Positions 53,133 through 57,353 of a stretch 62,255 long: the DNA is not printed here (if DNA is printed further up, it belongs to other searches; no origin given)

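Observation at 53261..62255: Tandem duplication of a 5.0-kb cassette: TPR protein plus ~1300-aa PAP-like multidomain enzyme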

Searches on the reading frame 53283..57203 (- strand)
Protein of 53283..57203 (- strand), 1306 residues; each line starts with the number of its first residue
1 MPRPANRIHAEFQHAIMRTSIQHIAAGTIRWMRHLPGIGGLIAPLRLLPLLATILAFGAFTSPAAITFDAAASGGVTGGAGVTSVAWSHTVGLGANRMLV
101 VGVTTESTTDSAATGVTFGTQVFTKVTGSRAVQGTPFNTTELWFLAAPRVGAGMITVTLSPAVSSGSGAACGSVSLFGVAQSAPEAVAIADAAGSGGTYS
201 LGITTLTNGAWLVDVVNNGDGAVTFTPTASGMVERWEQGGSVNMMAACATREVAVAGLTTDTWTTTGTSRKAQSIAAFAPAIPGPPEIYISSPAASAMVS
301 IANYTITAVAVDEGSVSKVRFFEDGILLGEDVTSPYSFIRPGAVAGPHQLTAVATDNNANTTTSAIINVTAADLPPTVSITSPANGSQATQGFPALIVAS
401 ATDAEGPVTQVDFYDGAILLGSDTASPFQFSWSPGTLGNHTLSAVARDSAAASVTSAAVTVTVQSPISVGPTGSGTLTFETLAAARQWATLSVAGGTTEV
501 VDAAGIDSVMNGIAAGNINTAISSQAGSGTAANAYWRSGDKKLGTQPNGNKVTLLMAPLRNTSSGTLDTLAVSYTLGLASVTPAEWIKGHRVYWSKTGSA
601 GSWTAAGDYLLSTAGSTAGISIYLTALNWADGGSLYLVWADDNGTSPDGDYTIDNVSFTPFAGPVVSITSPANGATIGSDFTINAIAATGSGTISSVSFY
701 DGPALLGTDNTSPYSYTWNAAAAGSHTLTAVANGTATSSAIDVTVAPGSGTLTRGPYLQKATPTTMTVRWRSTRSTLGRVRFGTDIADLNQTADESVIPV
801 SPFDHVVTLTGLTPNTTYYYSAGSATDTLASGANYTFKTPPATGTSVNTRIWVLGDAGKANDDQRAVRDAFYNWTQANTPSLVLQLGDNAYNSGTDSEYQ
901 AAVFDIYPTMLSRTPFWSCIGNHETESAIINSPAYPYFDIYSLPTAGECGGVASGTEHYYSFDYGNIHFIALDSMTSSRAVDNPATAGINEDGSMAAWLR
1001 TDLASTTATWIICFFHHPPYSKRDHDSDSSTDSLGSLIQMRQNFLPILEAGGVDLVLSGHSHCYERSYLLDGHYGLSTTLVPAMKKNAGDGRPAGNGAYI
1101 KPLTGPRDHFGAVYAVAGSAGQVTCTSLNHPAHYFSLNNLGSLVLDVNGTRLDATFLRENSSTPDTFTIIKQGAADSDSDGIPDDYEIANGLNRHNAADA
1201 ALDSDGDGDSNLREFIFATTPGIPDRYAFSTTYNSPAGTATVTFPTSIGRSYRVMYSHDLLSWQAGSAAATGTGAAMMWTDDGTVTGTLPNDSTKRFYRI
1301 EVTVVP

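Call 8: search_protein_families(library=pfam, proteins=[window:53283-57203:-], max_evalue=0.01)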
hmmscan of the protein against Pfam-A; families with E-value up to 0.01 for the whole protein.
window:53283-57203:- (1306 aa): 4 families
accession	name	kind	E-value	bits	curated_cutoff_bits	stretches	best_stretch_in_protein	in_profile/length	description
PF17957.7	Big_7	-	9.4e-43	145.2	24.1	3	664-730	1-70/70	Bacterial Ig domain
PF00149.33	Metallophos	-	3.7e-16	60.6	21.5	1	850-1064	2-191/191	Calcineurin-like phosphoesterase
PF16656.11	Pur_ac_phosph_N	-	1.7e-12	48.2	30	1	759-839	9-93/93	Purple acid Phosphatase, N-terminal domain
PF25271.1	DUF7868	-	0.01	16.3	25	0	169-228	83-139/158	Domain of unknown function (DUF7868)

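Call 9: search_protein_families(library=ncbifam, proteins=[window:53283-57203:-], max_evalue=0.01)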
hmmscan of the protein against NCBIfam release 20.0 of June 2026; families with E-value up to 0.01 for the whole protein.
window:53283-57203:- (1306 aa): 2 families
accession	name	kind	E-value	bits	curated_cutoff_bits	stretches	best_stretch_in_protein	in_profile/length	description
NF047639.1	throspo3_MtsD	equivalog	2.6e-05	22.6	800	1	1165-1228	471-534/651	cell-cell cohesion protein MtsD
NF050112.1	PhdiestSpdARhizob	equivalog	0.00062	19.5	400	1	962-1062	104-198/264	2', 3'cyclic nucleotide phosphodiesterase SpdA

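Call 10: find_encoding_contigs(protein=window:53283-57203:-, flank=10000, max_places=6)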
Protein window:53283-57203:- (1306 aa): no gene with exactly this product is on record in the collection.

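Call 12: find_related_loci(query=window:53283-57203:-, collection=genome_contigs, flank=10000)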
Query window:53283-57203:- (1306 aa) in genome_contigs; peptide patterns used: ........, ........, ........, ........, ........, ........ (x = any residue, [..] = any of these).
79 stretches matched a pattern; 31 encode a relative of the query (tblastn E <= 1e-3); 30 distinct loci.
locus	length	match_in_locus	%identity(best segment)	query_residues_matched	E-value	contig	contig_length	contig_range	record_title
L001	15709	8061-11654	63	32-1305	0e+0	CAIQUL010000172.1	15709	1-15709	MAG: uncultured Chthoniobacter sp. isolate UppL5_bin-0905 genome assembly, contig: bin-0905:172/348, whole genome shotgu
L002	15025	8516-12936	60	274-1306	0e+0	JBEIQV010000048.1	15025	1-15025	MAG: Verrucomicrobiia bacterium isolate Sample-107-S7-bin-21 Sample_107_S7-bin_21-k141_1896996, whole genome shotgun seq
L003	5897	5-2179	68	288-1306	0e+0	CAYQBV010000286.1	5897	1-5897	MAG TPA_asm: uncultured Chthoniobacter sp. isolate binchicken_co186_59 genome assembly, contig: NODE_19798_length_5897_c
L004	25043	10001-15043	48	285-1303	0e+0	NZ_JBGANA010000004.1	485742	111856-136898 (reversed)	MAG: Prosthecobacter sp. isolate MAG_AAO_H125.6 AAOH125-6_opera_contig_60, whole genome shotgun sequence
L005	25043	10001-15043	47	285-1303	0e+0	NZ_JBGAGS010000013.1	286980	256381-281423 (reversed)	MAG: Prosthecobacter sp. isolate MAG_MBR_H125.70 MBRH125-70_opera_contig_281, whole genome shotgun sequence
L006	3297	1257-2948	68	738-1306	0e+0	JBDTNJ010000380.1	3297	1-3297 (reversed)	MAG: Luteolibacter sp. isolate cluster3_bin.148 NODE_188961_length_3297_cov_5.814004, whole genome shotgun sequence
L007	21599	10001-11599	69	290-1172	0e+0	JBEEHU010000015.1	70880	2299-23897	MAG: Verrucomicrobiota bacterium isolate BP_755 scaffold_2410107, whole genome shotgun sequence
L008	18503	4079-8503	60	286-1306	0e+0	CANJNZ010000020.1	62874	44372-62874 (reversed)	MAG: Chthoniobacteraceae bacterium isolate RH-23may17-247 genome assembly, contig: RH-23may17-C3249, whole genome shotgu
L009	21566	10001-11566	69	290-1172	0e+0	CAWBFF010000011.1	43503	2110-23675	MAG: uncultured Verrucomicrobiae bacterium isolate MFD02581.bin.1.216 genome assembly, contig: contig_4437, whole genome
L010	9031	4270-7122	59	285-1306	0e+0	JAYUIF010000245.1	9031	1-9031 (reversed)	MAG: Spartobacteria bacterium isolate GFS_8635 GFS_8635_244, whole genome shotgun sequence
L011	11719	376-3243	56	285-1306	0e+0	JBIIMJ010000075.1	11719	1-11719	MAG: Chthoniobacteraceae bacterium isolate ME2002-07-01_3300044642_group1_bin151 Rohwer_bin2539_scaffold_396_c2, whole g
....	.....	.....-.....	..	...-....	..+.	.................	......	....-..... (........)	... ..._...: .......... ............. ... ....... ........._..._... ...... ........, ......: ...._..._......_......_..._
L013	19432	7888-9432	66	290-1172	0e+0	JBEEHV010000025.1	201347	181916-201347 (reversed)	MAG: Verrucomicrobiota bacterium isolate BP_754 scaffold_1068089, whole genome shotgun sequence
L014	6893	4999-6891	59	233-1144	0e+0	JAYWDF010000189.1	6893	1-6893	MAG: Akkermansiaceae bacterium isolate GL95_UP_concoct_247 GL95_UP_concoct_247_188, whole genome shotgun sequence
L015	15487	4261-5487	53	751-1171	4e-131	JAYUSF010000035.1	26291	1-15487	MAG: Verrucomicrobiota bacterium isolate GL117_UP_concoct_13 GL117_UP_concoct_13_34, whole genome shotgun sequence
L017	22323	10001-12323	50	286-1306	0e+0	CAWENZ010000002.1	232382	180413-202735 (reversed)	MAG: uncultured Verrucomicrobiae bacterium isolate MFD02832.bin.2.104 genome assembly, contig: contig_10587, whole genom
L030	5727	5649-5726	100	1-26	1e-10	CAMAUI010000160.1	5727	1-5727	MAG: Prosthecobacter debontii isolate AH-24oct19-200 genome assembly, contig: AH-24oct19-C36325, whole genome shotgun se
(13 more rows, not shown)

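Call 15: find_homologous_proteins(query=window:53283-57203:-, max_evalue=1e-20)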
Query window:53283-57203:- (1306 aa): 573 proteins with E <= 1e-20 among 8000 candidates; the best 120 are listed.
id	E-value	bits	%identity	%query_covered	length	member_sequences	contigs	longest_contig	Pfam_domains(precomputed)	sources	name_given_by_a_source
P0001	0.0e+0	2847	100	99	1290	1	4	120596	PF17957.8,PF00149.34,PF16656.12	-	-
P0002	0.0e+0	2453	86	99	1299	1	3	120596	PF17957.8,PF00149.34,PF16656.12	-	-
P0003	0.0e+0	1552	71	79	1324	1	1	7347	PF17957.8,PF00149.34,PF16656.12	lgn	-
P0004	0.0e+0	1456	64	74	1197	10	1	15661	PF17957.8,PF00149.34,PF16656.12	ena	-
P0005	0.0e+0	1433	63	71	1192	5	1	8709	PF17957.8,PF00149.34,PF16656.12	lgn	-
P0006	0.0e+0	1404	56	98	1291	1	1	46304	PF17957.8,PF00149.34,PF16656.12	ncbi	-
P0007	0.0e+0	1388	58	71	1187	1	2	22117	PF17957.8,PF00149.34,PF16656.12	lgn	-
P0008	0.0e+0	1371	58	71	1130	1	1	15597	PF17957.8,PF00149.34,PF16656.12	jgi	-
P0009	0.0e+0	1364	63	71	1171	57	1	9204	PF17957.8,PF00149.34,PF16656.12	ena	-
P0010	0.0e+0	1262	56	71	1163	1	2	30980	PF17957.8,PF00149.34,PF16656.12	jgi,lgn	-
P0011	0.0e+0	1170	67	48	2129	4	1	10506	PF17957.8,PF13385.14,PF00149.34,PF16656.12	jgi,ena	jgi:hypothetical protein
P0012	0.0e+0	1055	48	72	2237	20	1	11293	PF07495.20,PF17957.8,PF13385.14,PF00149.34,PF19077.7,PF16656.12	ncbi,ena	-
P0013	0.0e+0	1045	50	45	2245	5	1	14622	PF07495.20,PF17957.8,PF13385.14,PF00149.34,PF16656.12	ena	-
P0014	8.3e-291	986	46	78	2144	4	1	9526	PF07495.20,PF17957.8,PF13385.14,PF00149.34,PF19077.7,PF16656.12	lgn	-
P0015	1.6e-280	952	45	82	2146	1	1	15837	PF17957.8,PF00149.34,PF16656.12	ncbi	-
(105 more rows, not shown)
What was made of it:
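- Tried and rejected: The database entries start at M17 (P0001, P0002; call 15).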

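Call 16: find_encoding_contigs(protein=P0002, flank=10000, max_places=6)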
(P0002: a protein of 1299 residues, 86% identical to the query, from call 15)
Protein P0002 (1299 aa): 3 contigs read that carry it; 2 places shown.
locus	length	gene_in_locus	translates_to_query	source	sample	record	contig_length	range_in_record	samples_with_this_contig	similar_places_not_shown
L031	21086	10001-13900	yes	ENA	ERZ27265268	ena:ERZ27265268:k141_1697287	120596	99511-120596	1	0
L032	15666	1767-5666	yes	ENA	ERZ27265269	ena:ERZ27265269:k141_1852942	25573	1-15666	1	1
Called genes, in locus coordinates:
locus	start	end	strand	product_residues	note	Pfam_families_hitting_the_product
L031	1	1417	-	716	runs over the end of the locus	PF00072:Response_reg, PF13188:PAS_8 (weak), PF00512:HisKA, PF02518:HATPase_c, PF00072:Response_reg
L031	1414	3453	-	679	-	PF17152:CHASE8, PF00672:HAMP, PF08447:PAS_3, PF02518:HATPase_c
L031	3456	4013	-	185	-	PF13689:DUF4154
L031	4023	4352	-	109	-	-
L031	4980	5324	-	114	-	-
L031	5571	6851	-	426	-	-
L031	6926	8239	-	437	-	-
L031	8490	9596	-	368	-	PF03572:Peptidase_S41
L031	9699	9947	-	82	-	-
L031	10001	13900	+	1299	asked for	PF17957:Big_7, PF16656:Pur_ac_phosph_N, PF00149:Metallophos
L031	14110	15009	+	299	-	PF13428:TPR_14 (faint), PF07719:TPR_2 (faint), PF14559:TPR_19 (faint), PF13371:TPR_9 (faint), PF13432:TPR_16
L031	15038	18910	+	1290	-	PF17957:Big_7, PF16656:Pur_ac_phosph_N, PF00149:Metallophos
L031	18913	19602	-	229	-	PF00535:Glycos_transf_2, PF10111:Glyco_tranf_2_2 (weak), PF13641:Glyco_tranf_2_3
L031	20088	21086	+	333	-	?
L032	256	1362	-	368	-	PF03572:Peptidase_S41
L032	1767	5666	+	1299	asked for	PF17957:Big_7, PF16656:Pur_ac_phosph_N, PF00149:Metallophos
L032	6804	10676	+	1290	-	PF17957:Big_7, PF16656:Pur_ac_phosph_N, PF00149:Metallophos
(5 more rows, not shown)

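Call 23: search_solved_structures(query=window:53283-57203:-, max_evalue=0.001, show_alignments=1)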
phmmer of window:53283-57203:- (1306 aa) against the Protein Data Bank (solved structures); distinct sequences matched with E-value up to 0.001: 15.
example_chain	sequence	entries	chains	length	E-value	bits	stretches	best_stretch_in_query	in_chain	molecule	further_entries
3pdd_A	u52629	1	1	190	5.4e-19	70.8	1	290-463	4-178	Glycoside hydrolase, family 9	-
6git_A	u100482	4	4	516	4.3e-16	61.2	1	802-1070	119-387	Purple acid phosphatase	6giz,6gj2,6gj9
6gja_A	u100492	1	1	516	4.5e-16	61.1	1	803-1070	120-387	Purple acid phosphatase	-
9x9r_A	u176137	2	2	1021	2.6e-14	55.3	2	374-465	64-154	Chitodextrinase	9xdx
9kvu_A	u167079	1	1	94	1.7e-13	52.6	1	375-464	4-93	bacterial immunoglobulin domain B1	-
2qfp_A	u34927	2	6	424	5.2e-10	41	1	801-1083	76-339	Purple acid phosphatase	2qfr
4dhl_A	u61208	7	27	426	5.3e-10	41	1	801-1083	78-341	Purple acid phosphatase | Fe(3+)-Zn(2+) purple acid phosphatase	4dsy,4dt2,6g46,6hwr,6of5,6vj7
8brn_A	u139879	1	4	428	5.4e-10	41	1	801-1083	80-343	Fe(3+)-Zn(2+) purple acid phosphatase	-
1kbp_A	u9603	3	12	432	6.5e-10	40.7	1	801-1080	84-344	PURPLE ACID PHOSPHATASE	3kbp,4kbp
6ofd_A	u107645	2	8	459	6.6e-10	40.7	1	801-1083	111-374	Fe(3+)-Zn(2+) purple acid phosphatase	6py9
6hwr_D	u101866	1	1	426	7.6e-10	40.5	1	801-1078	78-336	Fe(3+)-Zn(2+) purple acid phosphatase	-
3pe9_A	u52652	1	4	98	4.6e-08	34.6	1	379-463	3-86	Fibronectin(III)-like module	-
1xzw_A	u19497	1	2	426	4.9e-07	31.2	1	801-1071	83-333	purple acid phosphatase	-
3pdg_A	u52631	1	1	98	8e-06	27.2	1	666-733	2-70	Fibronectin(III)-like module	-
3zk4_A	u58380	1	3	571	4.4e-05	24.7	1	803-969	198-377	DIPHOSPHONUCLEOTIDE PHOSPHATASE 1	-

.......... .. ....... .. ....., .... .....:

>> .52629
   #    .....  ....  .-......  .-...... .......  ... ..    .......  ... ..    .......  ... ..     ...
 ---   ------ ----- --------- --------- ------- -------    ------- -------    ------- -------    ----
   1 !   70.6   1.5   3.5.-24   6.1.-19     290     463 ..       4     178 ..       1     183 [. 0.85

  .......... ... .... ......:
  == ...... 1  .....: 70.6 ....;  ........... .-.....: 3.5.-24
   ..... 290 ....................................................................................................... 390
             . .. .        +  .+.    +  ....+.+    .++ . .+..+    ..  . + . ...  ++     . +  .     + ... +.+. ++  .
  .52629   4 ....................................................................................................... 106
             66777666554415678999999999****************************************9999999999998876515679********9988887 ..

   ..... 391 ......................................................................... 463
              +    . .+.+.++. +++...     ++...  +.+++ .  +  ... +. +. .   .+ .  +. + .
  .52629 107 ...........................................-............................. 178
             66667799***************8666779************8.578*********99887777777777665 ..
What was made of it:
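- On Purple acid phosphatase (PAP) family: 6git (E 4.3e-16), 4dhl and 1kbp (E ~5e-10), covering query residues ~801-1083 (call 23).
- Closest known: Purple acid phosphatases. Different: Sequence similarity is only remote (E 4e-16 to 5e-10; call 23).
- The best solved relatives are entries named 'Purple acid phosphatase', 6git (E 4e-16) and 4dhl (E 5e-10) (call 23).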

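Call 24: find_encoding_contigs(protein=P0003, flank=10000, max_places=3)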
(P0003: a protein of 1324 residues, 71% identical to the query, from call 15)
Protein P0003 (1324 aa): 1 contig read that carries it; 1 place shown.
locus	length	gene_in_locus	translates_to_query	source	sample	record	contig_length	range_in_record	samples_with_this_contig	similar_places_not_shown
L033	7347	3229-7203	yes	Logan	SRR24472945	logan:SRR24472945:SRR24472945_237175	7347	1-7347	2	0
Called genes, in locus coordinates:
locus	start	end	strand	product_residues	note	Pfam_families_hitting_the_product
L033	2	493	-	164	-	?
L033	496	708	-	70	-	PF09656:PGPGW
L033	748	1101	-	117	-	-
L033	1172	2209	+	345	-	PF00126:HTH_1, PF03466:LysR_substrate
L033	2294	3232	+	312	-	PF13428:TPR_14 (faint), PF14559:TPR_19 (faint), PF07719:TPR_2 (faint), PF13432:TPR_16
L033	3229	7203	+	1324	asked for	PF17957:Big_7, PF16656:Pur_ac_phosph_N, PF00149:Metallophos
